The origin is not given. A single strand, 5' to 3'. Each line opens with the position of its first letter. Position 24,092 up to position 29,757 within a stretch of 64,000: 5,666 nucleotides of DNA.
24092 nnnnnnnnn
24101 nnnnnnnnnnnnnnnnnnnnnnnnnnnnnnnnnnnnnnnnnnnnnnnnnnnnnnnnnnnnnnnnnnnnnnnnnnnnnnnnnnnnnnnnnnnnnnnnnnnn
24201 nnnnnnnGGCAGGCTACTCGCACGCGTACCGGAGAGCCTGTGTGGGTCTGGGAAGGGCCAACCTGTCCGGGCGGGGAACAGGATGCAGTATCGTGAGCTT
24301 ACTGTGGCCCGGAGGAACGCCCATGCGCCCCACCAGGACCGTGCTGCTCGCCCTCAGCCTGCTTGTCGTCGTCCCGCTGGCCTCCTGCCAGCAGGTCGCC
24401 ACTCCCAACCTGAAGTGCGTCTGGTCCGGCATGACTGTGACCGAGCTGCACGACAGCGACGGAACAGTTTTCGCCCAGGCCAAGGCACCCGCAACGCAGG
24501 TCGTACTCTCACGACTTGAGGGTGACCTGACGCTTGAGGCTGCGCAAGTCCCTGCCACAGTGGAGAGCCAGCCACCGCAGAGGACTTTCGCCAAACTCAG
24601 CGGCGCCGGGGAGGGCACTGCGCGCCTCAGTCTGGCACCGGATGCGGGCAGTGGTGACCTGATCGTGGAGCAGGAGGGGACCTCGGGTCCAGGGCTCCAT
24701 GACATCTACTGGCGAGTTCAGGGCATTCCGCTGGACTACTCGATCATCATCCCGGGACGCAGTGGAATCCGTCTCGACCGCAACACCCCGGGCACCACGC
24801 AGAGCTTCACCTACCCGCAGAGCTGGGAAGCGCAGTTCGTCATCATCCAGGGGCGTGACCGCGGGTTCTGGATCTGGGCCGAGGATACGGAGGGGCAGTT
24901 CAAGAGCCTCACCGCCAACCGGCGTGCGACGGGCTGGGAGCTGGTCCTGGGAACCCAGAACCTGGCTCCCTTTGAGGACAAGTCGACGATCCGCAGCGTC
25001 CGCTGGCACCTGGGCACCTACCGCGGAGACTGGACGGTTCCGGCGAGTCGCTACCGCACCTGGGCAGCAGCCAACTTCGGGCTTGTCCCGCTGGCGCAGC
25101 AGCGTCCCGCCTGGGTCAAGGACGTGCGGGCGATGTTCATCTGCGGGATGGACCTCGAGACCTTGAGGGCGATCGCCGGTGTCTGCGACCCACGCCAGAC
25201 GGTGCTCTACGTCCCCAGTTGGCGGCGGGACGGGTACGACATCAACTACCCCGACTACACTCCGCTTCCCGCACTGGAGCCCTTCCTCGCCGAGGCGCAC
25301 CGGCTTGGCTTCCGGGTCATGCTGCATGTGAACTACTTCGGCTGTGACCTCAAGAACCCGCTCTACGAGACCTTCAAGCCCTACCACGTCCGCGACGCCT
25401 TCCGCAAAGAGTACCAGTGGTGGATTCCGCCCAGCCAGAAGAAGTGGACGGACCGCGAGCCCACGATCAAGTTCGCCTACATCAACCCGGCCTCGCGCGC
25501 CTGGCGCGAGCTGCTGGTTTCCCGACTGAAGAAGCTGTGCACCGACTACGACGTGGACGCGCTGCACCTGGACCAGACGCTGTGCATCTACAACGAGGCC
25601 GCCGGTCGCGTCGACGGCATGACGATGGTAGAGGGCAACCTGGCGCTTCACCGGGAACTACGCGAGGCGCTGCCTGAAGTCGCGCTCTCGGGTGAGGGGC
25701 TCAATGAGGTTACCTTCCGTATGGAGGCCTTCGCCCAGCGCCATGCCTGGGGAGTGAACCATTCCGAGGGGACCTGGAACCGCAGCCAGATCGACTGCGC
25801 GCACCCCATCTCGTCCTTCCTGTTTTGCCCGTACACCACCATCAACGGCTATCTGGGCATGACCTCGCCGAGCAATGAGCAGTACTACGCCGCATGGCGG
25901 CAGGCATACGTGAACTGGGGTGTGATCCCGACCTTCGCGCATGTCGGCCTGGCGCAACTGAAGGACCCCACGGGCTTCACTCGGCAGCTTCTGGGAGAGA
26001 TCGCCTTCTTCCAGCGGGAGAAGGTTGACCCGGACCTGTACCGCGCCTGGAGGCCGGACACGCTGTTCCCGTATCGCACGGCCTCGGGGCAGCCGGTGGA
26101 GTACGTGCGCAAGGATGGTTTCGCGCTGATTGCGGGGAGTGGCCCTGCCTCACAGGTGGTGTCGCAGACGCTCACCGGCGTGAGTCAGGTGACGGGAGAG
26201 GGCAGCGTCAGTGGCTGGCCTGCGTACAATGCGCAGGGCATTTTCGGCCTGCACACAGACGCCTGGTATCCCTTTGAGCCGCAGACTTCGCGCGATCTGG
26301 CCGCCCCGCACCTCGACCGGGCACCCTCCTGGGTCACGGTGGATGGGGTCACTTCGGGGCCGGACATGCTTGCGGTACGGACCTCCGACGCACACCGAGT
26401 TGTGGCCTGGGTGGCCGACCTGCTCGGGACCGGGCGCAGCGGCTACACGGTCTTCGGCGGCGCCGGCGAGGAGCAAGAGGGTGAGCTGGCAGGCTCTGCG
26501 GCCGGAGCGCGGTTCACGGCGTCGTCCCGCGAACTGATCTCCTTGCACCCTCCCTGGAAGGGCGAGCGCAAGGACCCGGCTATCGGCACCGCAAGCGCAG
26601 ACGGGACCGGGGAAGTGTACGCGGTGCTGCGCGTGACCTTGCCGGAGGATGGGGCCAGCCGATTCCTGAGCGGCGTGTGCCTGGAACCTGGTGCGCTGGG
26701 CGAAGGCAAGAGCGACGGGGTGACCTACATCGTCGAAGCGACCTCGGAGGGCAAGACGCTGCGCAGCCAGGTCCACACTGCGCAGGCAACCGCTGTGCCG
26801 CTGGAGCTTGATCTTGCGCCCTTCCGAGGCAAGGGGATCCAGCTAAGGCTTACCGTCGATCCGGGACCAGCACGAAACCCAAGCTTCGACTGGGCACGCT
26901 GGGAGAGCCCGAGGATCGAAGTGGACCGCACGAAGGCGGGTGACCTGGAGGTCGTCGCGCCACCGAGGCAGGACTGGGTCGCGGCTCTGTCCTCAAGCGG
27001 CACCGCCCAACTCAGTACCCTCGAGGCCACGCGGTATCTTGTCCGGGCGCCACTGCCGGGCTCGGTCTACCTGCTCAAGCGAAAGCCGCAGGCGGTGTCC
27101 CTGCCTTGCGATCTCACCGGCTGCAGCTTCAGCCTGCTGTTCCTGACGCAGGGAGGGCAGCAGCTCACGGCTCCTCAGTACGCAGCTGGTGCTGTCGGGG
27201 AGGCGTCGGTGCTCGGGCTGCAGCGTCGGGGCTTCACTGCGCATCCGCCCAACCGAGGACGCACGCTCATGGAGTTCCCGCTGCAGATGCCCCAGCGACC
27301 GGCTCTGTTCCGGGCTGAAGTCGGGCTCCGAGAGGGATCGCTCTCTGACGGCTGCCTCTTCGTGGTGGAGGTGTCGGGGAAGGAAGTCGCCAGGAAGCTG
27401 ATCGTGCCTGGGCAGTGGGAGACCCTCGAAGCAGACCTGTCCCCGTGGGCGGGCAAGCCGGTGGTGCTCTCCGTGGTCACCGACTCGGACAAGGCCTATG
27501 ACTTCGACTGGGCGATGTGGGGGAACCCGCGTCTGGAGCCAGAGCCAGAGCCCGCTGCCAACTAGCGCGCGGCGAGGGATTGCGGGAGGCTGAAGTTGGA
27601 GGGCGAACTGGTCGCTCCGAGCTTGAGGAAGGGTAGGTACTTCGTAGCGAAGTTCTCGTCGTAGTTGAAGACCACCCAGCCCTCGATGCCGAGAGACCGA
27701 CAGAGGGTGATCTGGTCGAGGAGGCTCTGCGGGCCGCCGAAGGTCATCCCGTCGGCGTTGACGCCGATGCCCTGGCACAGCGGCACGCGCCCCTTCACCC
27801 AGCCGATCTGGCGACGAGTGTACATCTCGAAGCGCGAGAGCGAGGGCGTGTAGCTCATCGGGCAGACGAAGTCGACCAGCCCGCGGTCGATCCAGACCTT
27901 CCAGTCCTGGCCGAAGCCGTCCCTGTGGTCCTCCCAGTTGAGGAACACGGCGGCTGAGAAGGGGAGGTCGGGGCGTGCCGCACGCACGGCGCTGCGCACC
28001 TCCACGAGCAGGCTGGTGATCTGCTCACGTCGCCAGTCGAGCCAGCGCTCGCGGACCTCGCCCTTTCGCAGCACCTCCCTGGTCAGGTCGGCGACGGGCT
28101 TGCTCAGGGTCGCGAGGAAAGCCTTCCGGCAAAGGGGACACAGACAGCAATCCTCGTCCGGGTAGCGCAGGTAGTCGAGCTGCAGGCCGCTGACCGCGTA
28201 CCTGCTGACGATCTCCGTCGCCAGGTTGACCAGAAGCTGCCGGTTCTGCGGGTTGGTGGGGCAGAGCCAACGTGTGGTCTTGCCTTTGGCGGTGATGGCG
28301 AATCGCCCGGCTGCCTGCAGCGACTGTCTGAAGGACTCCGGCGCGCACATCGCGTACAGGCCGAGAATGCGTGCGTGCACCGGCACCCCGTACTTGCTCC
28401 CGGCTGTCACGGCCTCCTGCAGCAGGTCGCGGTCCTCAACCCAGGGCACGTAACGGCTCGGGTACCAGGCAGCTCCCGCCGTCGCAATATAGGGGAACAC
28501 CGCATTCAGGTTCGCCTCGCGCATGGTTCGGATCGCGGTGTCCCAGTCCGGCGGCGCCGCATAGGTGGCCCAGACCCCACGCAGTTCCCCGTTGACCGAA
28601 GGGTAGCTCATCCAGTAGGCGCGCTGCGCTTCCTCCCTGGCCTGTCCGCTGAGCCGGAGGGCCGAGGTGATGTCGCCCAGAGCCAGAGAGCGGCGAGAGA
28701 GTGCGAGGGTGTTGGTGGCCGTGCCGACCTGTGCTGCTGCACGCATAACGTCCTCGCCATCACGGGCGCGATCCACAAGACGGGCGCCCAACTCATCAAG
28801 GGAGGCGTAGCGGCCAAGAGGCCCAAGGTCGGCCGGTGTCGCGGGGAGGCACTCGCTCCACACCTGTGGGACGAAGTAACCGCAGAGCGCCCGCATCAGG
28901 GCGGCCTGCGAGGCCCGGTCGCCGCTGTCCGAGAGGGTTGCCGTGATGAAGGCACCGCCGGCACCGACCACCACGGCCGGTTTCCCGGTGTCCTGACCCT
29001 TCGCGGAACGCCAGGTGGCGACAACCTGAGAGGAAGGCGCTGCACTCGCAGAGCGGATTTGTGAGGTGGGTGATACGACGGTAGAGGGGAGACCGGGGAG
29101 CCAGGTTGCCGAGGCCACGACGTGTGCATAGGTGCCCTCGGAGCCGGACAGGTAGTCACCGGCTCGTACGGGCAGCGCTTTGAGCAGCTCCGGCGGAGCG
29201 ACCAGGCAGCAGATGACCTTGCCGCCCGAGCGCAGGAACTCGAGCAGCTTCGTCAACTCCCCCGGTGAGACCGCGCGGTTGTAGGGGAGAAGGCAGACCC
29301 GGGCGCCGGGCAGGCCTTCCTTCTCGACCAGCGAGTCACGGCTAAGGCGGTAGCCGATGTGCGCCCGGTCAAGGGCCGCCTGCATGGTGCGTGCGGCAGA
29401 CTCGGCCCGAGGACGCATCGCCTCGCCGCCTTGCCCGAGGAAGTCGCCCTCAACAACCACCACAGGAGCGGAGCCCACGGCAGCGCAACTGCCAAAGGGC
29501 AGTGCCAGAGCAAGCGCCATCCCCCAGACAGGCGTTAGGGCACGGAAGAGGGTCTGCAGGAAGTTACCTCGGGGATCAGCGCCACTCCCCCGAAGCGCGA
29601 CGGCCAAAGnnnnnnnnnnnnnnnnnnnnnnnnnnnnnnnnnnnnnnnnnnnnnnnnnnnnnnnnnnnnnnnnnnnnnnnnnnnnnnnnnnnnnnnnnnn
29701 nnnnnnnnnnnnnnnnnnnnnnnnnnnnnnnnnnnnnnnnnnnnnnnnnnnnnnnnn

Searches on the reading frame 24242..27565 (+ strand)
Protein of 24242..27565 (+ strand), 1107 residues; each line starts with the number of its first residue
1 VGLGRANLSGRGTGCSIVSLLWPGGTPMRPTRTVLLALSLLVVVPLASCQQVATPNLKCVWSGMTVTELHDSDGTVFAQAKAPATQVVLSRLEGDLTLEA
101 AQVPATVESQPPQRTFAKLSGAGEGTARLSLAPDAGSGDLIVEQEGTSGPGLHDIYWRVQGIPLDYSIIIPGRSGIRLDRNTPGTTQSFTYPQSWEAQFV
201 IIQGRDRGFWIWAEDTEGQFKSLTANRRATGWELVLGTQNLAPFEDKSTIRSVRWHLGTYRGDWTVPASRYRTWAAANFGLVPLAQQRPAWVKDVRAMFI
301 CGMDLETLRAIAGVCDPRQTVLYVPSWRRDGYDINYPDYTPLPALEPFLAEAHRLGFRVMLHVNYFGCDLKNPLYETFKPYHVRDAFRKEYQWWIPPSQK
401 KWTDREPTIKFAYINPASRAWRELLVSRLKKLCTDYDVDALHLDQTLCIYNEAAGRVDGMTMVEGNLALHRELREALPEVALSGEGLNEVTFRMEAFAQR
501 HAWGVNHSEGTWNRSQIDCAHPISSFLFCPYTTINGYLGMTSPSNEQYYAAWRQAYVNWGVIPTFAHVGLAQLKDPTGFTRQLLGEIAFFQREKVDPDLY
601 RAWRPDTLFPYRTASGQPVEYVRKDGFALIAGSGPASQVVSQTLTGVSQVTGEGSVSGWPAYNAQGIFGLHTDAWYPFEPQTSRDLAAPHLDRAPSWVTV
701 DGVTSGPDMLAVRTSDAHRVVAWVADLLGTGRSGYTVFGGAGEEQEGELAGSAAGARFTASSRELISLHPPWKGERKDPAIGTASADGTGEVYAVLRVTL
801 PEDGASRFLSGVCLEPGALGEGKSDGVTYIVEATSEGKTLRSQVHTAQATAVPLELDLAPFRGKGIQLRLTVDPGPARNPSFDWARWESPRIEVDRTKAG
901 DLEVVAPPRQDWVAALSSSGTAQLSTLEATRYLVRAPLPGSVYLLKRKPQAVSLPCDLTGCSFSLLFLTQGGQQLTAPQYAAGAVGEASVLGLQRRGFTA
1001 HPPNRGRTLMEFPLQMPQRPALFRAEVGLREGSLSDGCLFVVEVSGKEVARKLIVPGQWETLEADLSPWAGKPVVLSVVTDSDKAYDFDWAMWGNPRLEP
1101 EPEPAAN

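Call 7: search_protein_families(library=pfam, proteins=[window:24242-27565:+], max_evalue=0.001)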
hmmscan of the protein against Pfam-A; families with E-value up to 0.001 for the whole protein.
window:24242-27565:+ (1107 aa): 2 families
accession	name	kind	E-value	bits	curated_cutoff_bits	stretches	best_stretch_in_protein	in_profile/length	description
PF19773.5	DUF6259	-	1.3e-12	47.9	28.7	1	257-448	9-204/300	Domain of unknown function (DUF6259)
PF08305.17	NPCBM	-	2.5e-06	28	23.9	0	997-1098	41-136/137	NPCBM/NEW2 domain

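Call 39: search_protein_families(library=ncbifam, proteins=[window:24242-27565:+], max_evalue=0.01)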
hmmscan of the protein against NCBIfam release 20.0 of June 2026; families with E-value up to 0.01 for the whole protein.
window:24242-27565:+ (1107 aa): 0 families

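Call 89: search_solved_structures(query=window:24242-27562:+, max_evalue=0.01)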
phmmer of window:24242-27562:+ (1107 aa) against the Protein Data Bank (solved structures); distinct sequences matched with E-value up to 0.01: 0.

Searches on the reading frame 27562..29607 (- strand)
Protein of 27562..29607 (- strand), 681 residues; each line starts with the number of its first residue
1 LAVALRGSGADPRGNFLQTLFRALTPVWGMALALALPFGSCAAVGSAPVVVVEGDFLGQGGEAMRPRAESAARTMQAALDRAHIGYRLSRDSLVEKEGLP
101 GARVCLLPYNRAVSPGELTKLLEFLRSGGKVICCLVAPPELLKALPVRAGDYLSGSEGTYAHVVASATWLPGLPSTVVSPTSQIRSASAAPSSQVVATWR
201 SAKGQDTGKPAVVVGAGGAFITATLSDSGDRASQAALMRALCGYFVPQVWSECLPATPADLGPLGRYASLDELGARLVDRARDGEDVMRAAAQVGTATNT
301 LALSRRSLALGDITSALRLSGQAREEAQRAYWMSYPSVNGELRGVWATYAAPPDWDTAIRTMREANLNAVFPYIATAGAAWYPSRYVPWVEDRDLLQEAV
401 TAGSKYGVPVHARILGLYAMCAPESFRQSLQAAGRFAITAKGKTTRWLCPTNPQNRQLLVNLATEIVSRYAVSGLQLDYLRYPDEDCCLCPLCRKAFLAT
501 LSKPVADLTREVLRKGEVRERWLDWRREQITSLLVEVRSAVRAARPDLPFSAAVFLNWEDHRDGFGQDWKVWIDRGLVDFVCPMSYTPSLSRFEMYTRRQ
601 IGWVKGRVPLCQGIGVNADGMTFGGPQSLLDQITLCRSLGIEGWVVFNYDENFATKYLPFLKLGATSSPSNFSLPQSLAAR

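Call 7: search_protein_families(library=pfam, proteins=[window:27562-29607:-], max_evalue=0.001)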
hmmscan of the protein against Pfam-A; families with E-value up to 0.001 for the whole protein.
window:27562-29607:- (681 aa): 2 families
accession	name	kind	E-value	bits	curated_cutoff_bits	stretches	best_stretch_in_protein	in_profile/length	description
PF02638.21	GHL10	-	9.6e-27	94.3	27.9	1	341-600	1-276/311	Glycosyl hydrolase-like 10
PF13200.12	DUF4015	-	9.4e-06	25.4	27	1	440-589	107-228/313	Putative glycosyl hydrolase domain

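Call 39: search_protein_families(library=ncbifam, proteins=[window:27562-29607:-], max_evalue=0.01)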
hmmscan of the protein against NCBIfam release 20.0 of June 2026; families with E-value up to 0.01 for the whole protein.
window:27562-29607:- (681 aa): 0 families
